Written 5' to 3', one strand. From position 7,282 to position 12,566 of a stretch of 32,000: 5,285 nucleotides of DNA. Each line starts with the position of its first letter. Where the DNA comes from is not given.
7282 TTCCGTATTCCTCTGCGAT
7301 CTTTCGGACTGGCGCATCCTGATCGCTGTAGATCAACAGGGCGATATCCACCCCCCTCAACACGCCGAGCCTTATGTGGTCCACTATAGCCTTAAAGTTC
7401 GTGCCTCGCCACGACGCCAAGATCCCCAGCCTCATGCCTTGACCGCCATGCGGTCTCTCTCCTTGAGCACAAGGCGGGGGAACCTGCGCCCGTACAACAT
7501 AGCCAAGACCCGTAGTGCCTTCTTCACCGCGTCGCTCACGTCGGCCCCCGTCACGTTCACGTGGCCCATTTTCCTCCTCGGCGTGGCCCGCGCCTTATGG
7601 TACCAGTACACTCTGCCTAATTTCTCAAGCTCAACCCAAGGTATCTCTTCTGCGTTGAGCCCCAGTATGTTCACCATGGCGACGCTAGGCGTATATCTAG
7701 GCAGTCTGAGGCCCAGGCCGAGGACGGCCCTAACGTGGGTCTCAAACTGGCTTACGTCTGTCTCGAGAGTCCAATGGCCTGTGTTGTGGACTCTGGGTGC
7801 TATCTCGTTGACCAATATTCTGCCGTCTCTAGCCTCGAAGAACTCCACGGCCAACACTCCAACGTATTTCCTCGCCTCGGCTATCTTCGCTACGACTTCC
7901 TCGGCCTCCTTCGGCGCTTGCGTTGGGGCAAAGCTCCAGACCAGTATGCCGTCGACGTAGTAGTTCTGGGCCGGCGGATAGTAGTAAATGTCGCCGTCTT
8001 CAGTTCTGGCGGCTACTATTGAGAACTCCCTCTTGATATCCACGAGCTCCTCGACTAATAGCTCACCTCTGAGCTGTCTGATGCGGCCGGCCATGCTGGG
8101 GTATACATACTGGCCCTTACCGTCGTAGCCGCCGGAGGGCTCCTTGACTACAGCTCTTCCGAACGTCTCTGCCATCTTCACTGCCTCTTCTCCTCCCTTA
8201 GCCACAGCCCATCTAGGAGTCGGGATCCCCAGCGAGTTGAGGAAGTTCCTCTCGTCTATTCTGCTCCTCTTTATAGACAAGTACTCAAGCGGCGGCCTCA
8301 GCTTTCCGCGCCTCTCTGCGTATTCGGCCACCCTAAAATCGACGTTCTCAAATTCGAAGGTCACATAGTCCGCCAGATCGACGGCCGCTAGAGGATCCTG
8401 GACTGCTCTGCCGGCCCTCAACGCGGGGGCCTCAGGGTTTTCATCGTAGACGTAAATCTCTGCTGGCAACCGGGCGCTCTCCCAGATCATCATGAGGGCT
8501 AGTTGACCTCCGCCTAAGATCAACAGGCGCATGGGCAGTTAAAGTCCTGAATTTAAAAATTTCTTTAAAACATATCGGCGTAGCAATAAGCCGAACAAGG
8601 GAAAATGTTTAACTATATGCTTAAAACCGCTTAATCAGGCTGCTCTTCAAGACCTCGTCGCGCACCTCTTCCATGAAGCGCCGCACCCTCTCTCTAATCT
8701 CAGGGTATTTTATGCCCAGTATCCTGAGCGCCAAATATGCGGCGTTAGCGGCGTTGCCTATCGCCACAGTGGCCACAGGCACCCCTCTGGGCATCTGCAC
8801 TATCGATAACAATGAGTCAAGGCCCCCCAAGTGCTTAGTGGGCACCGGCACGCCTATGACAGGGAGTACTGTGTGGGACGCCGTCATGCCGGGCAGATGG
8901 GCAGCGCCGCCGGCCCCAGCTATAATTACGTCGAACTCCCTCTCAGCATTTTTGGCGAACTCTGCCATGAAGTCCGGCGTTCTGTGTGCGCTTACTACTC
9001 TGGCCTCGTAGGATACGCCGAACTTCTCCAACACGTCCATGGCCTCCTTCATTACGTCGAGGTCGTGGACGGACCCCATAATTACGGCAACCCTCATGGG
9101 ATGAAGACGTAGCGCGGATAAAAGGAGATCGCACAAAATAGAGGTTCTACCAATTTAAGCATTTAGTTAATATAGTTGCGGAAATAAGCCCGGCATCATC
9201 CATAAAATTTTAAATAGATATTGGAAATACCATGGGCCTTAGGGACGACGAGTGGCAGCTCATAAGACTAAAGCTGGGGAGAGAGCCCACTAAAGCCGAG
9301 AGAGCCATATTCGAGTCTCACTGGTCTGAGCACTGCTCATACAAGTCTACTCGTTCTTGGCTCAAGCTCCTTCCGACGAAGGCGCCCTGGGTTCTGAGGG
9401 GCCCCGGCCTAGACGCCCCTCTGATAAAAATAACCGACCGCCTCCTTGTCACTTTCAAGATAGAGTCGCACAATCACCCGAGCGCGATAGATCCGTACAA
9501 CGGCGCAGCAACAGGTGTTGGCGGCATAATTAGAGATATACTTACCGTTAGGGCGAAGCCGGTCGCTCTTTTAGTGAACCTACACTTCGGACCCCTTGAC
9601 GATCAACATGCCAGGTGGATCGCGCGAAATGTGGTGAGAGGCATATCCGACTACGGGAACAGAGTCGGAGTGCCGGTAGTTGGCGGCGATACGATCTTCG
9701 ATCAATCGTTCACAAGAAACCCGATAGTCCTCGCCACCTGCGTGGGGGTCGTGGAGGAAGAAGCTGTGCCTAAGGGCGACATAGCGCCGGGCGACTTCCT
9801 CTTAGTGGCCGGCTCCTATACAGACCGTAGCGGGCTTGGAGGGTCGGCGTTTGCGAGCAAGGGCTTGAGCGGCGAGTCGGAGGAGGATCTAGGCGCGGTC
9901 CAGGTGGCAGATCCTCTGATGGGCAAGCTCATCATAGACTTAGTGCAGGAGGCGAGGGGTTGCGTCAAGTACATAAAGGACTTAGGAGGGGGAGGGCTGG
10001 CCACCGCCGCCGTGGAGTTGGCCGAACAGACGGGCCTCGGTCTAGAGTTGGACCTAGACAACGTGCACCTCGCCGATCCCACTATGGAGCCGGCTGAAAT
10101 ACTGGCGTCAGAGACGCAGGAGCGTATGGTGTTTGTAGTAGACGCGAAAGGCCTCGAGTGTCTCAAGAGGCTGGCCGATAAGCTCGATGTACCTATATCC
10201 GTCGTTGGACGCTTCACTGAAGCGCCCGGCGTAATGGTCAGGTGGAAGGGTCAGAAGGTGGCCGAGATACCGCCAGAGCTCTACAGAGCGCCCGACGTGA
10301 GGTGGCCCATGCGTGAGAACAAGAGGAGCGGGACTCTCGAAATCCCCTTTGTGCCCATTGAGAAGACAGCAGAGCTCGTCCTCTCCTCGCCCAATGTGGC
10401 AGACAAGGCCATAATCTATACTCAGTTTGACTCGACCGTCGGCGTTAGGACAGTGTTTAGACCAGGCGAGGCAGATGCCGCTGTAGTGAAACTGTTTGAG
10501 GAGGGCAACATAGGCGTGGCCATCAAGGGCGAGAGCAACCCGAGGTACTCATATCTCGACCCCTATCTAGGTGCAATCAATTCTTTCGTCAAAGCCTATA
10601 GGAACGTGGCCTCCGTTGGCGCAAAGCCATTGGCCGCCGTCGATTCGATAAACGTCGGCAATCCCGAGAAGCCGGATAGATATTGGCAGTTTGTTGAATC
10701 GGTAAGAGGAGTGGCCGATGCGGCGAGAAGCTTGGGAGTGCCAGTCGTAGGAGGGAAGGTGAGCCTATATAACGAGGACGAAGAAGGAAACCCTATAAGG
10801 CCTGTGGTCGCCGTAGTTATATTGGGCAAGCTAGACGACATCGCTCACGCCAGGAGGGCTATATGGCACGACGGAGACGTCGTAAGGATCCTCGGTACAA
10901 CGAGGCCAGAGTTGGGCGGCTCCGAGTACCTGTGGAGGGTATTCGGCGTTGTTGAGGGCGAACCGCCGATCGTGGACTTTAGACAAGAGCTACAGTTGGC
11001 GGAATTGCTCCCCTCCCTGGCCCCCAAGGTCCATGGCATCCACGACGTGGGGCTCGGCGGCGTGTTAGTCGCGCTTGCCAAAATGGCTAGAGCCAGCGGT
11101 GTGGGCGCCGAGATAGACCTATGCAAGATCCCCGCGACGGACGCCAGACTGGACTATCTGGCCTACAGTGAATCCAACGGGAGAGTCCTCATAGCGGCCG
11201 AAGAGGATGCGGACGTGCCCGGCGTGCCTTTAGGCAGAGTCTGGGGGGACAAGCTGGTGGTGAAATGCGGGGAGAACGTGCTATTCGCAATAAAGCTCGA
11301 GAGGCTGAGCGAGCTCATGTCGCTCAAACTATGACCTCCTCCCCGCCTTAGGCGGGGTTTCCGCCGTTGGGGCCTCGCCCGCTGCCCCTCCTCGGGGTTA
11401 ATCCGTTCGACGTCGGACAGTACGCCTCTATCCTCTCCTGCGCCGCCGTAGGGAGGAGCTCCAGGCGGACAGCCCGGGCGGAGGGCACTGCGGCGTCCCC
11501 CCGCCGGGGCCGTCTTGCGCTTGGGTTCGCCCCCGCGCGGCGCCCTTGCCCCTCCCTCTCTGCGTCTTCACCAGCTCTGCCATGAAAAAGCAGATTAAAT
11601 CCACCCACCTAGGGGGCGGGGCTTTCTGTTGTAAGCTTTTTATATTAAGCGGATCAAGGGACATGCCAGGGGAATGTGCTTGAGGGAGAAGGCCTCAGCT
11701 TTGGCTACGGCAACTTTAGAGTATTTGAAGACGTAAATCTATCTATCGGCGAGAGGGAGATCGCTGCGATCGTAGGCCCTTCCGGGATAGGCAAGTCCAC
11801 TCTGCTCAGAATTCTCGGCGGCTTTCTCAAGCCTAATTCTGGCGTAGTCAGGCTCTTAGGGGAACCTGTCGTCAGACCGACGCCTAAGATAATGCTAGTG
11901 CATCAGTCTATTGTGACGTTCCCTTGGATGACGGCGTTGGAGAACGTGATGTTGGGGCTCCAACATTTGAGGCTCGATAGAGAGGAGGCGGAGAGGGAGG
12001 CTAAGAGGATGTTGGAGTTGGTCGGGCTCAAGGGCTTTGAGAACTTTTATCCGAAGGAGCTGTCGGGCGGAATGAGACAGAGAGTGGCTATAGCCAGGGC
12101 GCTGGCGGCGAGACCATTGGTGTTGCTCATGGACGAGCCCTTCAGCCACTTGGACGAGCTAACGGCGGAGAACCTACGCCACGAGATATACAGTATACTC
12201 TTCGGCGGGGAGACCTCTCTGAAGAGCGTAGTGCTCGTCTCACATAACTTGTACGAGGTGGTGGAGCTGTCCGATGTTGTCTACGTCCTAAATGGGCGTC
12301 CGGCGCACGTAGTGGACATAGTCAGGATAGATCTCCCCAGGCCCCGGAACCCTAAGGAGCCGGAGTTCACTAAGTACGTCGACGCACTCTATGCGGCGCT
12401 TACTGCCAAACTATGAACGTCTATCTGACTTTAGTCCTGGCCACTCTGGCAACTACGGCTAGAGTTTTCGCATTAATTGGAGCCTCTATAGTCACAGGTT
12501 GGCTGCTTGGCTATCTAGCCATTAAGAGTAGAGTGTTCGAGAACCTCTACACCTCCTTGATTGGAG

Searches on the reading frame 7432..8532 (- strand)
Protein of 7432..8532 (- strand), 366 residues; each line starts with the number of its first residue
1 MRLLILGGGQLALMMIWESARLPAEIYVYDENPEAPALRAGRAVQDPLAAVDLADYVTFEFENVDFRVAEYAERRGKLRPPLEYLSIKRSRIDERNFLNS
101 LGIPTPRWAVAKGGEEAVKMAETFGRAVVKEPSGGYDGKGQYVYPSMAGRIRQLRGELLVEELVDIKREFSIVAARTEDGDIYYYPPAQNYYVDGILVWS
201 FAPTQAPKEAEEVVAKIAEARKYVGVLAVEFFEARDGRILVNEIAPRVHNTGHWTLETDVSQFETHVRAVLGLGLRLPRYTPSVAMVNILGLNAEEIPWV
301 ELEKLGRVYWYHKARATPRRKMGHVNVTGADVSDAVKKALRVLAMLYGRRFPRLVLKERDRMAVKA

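Call 97: search_protein_families(library=pfam, proteins=[window:7432-8532:-], max_evalue=0.00001)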
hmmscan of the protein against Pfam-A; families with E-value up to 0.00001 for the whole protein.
window:7432-8532:- (366 aa): 3 families
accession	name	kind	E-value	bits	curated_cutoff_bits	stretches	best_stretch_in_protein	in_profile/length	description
PF02222.28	ATP-grasp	-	8.3e-44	149.8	27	1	97-263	2-179/179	ATP-grasp domain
PF17769.7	PurK_C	-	6e-13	48.7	22.6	1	285-336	2-54/56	Phosphoribosylaminoimidazole carboxylase C-terminal domain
PF22660.2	RS_preATP-grasp-like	-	4.8e-12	46.5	27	1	4-87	5-96/98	Ribonucleotide synthetase preATP-grasp domain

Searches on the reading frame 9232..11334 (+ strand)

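Call 97: search_protein_families(library=pfam, proteins=[window:9232-11334:+], max_evalue=0.00001)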
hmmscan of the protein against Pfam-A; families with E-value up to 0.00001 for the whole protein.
window:9232-11334:+ (700 aa): 3 families
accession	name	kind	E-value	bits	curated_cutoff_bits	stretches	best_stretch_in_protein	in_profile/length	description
PF00586.29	AIRS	-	5.6e-48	162.4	24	2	61-174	3-112/112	AIR synthase related protein, N-terminal domain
PF02769.27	AIRS_C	-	9.9e-48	162.7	23.1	2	186-338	2-155/156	AIR synthase related protein, C-terminal domain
PF18072.6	FGAR-AT_linker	-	2.2e-09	38.1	26.6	1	1-38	10-50/50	Formylglycinamide ribonucleotide amidotransferase linker domain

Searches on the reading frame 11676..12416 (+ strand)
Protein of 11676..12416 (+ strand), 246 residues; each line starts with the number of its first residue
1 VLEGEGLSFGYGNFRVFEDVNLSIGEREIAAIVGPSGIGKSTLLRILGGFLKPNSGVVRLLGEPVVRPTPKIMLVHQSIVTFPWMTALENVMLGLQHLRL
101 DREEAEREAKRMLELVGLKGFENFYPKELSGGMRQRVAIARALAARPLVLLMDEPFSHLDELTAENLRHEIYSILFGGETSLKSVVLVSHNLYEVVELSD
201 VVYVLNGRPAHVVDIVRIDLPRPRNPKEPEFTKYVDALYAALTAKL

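Call 97: search_protein_families(library=pfam, proteins=[window:11676-12416:+], max_evalue=0.00001)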
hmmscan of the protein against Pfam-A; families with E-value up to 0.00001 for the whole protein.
window:11676-12416:+ (246 aa): 2 families
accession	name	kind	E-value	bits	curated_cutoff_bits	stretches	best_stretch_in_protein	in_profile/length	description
PF00005.33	ABC_tran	-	5.3e-31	108.5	25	1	18-156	2-136/137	ABC transporter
PF13304.12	AAA_21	-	6.5e-08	33.4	27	0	29-50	1-22/304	AAA domain, putative AbiEii toxin, Type IV TA system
